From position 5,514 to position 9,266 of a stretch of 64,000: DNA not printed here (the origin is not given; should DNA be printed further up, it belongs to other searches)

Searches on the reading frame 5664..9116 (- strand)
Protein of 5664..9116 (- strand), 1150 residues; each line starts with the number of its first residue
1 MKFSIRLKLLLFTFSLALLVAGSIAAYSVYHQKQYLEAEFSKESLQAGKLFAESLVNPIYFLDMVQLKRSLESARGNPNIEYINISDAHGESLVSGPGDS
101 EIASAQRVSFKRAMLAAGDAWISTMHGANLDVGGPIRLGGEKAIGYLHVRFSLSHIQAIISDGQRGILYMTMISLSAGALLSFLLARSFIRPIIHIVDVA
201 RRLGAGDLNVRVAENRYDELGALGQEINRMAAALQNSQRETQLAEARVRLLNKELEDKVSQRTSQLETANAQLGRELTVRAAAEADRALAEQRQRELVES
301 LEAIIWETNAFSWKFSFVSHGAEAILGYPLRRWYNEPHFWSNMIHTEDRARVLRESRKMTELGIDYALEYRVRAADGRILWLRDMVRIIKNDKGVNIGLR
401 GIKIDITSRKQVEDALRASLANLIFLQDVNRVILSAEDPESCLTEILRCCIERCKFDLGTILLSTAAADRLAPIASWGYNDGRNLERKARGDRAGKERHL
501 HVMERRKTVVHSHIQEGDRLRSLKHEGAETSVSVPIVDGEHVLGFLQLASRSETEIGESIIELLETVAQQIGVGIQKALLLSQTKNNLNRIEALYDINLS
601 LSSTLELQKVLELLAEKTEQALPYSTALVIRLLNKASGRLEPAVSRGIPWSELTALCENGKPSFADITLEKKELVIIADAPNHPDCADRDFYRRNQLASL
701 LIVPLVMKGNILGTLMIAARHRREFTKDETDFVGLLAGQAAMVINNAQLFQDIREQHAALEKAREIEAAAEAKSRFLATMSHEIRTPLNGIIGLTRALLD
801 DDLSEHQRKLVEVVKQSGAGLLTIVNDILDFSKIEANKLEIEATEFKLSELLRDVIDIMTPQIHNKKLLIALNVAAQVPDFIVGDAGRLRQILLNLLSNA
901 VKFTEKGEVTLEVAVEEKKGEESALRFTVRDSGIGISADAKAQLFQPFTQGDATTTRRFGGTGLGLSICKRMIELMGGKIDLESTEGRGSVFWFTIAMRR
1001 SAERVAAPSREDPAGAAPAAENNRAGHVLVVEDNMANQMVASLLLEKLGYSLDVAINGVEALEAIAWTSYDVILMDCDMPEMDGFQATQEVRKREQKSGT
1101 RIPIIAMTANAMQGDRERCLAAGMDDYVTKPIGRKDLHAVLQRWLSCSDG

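Call 14: search_protein_families(library=pfam, proteins=[window:5664-9116:-], max_evalue=0.001)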
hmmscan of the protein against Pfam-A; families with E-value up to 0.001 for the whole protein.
window:5664-9116:- (1150 aa): 10 families
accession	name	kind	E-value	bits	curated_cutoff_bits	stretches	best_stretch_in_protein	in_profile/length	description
PF02518.31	HATPase_c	-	4.4e-31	108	26.4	1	884-998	1-109/111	Histidine kinase-, DNA gyrase B-, and HSP90-like ATPase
PF00072.30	Response_reg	-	3.4e-27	95.2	30.2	1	1028-1141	1-110/111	Response regulator receiver domain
PF13185.12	GAF_2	-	1.6e-26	93.5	28.6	2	606-744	3-135/136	GAF domain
PF01590.32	GAF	-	7.3e-25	88.5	22.4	2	606-744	1-133/133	GAF domain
PF00512.31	HisKA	-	1.5e-21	76.6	26.9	1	772-836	1-65/66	His Kinase A (phospho-acceptor) domain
PF08447.18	PAS_3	-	8e-15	55.3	25.6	1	317-402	3-88/89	PAS fold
PF00672.30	HAMP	-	1e-13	51.8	25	1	184-235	1-52/53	HAMP domain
PF13492.12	GAF_3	-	6.3e-12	46.5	27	2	481-576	30-128/129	GAF domain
PF15714.11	SpoVT_C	-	4.1e-06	27.3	27.5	0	500-572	50-124/128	Stage V sporulation protein T C-terminal, transcription factor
PF17203.10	sCache_3_2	-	0.0002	21.9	28.4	1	45-162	15-137/140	Single cache domain 3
